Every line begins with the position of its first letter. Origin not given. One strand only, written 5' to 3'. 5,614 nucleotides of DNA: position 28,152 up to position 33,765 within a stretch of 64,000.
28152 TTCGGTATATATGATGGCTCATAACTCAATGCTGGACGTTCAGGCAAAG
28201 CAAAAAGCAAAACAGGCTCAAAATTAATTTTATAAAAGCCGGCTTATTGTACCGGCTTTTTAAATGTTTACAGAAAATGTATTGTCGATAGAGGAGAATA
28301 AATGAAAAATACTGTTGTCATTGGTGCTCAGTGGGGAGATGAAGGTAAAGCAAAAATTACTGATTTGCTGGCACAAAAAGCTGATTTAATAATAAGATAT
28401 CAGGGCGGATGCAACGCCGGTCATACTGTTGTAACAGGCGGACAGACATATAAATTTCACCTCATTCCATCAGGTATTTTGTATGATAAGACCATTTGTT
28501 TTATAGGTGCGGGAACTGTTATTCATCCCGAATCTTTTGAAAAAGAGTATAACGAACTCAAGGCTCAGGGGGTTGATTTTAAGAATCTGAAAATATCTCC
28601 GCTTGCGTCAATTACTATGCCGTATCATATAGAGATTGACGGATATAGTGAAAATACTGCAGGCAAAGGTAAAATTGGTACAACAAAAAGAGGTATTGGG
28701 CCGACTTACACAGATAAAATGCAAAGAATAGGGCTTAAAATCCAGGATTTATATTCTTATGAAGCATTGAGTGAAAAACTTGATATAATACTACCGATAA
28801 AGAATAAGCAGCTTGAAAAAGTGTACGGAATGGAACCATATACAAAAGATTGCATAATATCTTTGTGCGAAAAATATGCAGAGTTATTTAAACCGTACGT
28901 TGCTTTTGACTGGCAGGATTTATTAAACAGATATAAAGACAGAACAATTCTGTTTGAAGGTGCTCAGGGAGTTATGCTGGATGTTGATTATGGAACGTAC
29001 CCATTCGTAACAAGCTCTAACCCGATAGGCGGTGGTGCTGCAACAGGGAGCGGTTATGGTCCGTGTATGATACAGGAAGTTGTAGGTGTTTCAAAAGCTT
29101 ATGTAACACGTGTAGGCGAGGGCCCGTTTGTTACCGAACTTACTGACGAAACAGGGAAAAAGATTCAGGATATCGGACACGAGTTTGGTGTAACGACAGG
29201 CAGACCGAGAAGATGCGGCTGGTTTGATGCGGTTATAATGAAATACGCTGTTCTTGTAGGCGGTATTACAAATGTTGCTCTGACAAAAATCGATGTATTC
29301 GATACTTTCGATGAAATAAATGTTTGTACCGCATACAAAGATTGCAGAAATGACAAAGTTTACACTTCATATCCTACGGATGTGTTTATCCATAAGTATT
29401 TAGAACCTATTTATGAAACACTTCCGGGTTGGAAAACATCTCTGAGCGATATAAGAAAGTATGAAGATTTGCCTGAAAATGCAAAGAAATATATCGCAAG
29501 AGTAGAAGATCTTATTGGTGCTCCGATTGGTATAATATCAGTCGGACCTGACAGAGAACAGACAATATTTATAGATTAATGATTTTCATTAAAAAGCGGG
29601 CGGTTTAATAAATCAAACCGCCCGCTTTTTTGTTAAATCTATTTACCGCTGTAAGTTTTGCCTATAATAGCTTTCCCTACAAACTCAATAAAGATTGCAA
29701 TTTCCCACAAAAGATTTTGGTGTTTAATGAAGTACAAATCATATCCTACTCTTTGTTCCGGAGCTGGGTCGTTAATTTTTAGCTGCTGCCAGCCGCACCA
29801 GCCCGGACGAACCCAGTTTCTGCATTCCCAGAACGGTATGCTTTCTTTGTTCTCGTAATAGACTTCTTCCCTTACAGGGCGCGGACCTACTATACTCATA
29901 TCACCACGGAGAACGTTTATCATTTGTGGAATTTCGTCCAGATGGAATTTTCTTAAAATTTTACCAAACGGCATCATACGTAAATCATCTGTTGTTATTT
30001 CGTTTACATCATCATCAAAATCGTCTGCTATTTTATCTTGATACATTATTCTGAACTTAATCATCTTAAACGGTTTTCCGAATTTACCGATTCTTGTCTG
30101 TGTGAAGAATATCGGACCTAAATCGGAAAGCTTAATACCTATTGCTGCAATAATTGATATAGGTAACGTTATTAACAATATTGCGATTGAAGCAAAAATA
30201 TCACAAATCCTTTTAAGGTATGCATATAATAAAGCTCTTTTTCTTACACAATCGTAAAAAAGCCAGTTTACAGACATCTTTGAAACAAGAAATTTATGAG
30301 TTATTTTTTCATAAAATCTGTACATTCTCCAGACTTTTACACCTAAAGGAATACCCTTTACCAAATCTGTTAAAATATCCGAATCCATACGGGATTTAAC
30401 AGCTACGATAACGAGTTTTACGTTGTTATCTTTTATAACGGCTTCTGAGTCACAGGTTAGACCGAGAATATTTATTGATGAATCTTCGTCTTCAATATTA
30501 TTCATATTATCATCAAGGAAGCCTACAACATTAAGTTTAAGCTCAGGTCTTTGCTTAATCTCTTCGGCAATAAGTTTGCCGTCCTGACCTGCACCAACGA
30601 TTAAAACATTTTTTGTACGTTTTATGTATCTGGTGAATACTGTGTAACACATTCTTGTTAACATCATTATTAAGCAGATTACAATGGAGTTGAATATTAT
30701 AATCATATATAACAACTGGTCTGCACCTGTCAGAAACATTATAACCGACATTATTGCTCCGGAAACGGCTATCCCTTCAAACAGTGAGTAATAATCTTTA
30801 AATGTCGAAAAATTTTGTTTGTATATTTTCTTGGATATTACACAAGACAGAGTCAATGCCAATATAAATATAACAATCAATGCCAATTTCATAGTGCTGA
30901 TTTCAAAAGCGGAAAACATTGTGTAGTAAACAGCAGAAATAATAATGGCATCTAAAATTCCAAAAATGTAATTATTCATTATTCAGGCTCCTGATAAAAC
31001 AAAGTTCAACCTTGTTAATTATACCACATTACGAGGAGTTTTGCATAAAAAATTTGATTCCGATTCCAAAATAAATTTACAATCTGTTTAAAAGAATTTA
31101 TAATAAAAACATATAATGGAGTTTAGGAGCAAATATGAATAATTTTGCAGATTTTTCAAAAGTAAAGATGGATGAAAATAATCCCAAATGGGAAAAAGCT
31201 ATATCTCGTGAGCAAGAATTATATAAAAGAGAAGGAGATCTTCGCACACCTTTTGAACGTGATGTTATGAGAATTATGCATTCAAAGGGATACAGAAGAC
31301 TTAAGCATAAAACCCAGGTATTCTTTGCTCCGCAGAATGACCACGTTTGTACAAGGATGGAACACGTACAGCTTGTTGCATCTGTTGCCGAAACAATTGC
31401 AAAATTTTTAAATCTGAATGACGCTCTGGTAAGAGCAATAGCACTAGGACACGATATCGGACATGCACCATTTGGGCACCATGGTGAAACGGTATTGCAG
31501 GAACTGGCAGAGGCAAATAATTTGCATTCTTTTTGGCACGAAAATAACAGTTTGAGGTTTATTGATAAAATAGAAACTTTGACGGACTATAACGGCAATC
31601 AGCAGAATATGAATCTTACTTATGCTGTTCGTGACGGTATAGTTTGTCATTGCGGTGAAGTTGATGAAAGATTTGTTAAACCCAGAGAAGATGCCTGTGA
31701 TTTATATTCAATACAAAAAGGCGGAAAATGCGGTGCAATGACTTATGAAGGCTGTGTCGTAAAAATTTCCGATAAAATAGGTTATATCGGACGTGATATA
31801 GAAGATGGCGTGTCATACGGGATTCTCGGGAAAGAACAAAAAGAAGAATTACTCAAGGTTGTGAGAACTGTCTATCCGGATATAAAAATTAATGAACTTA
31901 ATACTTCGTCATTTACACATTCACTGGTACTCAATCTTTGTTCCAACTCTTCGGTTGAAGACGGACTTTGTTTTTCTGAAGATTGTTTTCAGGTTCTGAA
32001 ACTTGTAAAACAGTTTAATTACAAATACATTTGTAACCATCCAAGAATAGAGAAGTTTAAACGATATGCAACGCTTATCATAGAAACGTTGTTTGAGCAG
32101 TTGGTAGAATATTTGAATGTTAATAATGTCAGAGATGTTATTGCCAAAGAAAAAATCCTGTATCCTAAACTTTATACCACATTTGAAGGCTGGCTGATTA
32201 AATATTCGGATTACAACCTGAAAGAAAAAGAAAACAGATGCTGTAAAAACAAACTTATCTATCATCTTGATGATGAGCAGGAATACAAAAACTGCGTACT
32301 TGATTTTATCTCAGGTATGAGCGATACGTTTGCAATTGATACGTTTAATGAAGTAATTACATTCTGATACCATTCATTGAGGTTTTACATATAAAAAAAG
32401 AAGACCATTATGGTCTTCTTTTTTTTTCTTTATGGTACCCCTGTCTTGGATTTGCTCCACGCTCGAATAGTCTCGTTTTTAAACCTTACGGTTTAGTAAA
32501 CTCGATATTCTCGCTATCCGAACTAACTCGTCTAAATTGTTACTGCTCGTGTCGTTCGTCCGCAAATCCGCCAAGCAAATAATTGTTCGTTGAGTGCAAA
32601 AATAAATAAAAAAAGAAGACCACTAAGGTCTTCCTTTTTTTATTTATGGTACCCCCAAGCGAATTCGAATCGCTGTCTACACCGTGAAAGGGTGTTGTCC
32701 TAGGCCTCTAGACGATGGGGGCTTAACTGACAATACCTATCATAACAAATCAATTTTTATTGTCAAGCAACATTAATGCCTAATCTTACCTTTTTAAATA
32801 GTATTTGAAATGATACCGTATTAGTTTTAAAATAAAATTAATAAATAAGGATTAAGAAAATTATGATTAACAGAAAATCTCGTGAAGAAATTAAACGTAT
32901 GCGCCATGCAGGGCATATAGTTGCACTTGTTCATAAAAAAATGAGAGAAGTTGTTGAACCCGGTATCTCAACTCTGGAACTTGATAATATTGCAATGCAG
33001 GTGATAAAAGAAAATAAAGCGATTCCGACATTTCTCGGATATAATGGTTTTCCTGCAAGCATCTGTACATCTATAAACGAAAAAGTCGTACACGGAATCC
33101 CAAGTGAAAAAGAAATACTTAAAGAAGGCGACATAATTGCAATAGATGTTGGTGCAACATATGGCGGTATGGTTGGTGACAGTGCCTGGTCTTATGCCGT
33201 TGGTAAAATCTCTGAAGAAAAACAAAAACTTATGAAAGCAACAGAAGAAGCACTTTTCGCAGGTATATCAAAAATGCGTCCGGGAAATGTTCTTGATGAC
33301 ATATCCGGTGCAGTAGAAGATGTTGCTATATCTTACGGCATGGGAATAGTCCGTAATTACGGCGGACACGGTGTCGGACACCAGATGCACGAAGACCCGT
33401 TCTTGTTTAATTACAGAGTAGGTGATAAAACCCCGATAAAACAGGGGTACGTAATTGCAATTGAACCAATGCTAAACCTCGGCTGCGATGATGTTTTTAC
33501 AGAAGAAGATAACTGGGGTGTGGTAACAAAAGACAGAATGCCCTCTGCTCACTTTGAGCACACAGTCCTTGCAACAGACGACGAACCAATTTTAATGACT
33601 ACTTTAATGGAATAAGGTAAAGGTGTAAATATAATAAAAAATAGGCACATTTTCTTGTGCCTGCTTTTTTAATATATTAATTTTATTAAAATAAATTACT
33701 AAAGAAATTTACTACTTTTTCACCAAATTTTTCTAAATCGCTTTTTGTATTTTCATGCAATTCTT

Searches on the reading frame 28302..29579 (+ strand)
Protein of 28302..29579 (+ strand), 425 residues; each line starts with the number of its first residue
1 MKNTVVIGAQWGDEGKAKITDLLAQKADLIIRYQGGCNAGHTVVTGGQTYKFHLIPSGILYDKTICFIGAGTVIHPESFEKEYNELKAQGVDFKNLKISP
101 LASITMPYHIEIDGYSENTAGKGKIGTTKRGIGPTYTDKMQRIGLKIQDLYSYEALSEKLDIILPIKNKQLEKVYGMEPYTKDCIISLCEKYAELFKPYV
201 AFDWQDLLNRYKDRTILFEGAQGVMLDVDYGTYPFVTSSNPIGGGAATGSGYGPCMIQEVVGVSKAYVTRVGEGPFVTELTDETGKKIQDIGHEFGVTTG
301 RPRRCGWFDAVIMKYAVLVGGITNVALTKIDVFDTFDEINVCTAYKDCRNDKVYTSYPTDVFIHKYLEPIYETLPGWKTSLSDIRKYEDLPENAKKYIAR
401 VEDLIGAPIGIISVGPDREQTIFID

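Call 19: search_protein_families(library=pfam, proteins=[window:28302-29579:+], max_evalue=0.0001)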
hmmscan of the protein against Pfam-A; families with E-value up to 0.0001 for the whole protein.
window:28302-29579:+ (425 aa): 1 family
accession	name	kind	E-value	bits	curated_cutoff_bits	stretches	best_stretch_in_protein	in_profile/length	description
PF00709.27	Adenylsucc_synt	-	5.5e-172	572.6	27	1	5-422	1-416/416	Adenylosuccinate synthetase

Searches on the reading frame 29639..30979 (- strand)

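Call 19: search_protein_families(library=pfam, proteins=[window:29639-30979:-], max_evalue=0.0001)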
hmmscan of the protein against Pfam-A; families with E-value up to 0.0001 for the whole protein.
window:29639-30979:- (446 aa): 4 families
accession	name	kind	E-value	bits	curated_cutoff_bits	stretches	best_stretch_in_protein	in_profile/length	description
PF02397.22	Bac_transf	-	1.9e-49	168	27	1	256-435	1-175/179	Bacterial sugar transferase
PF13727.12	CoA_binding_3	-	5.2e-12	46.6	25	1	62-203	17-158/175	CoA-binding domain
PF17836.7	PglD_N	-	7.7e-07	30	23.4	1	124-194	1-65/78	PglD N-terminal domain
PF01408.29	GFO_IDH_MocA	-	3.3e-05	25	24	1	124-207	2-83/120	Oxidoreductase family, NAD-binding Rossmann fold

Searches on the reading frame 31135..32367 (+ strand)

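Call 19: search_protein_families(library=pfam, proteins=[window:31135-32367:+], max_evalue=0.0001)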
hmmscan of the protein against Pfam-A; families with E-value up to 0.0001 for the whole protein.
window:31135-32367:+ (410 aa): 2 families
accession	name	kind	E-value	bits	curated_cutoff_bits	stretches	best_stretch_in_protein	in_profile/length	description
PF13286.11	HD_assoc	-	1.3e-09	38.9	22.2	0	279-325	2-48/91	Phosphohydrolase-associated domain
PF01966.28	HD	-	3.2e-09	37.5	22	1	74-214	1-112/116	HD domain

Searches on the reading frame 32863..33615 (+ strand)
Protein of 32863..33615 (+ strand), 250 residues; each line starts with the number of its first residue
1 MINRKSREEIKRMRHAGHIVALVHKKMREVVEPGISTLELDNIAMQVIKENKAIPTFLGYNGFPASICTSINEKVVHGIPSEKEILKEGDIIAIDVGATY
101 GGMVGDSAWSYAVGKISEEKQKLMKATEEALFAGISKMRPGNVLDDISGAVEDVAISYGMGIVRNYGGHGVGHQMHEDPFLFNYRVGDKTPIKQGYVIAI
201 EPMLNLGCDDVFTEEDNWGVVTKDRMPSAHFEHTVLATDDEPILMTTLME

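Call 19: search_protein_families(library=pfam, proteins=[window:32863-33615:+], max_evalue=0.0001)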
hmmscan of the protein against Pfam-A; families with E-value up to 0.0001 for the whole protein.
window:32863-33615:+ (250 aa): 1 family
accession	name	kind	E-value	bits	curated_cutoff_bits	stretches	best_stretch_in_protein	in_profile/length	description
PF00557.29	Peptidase_M24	-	1.2e-47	162.8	23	1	12-239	2-208/208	Metallopeptidase family M24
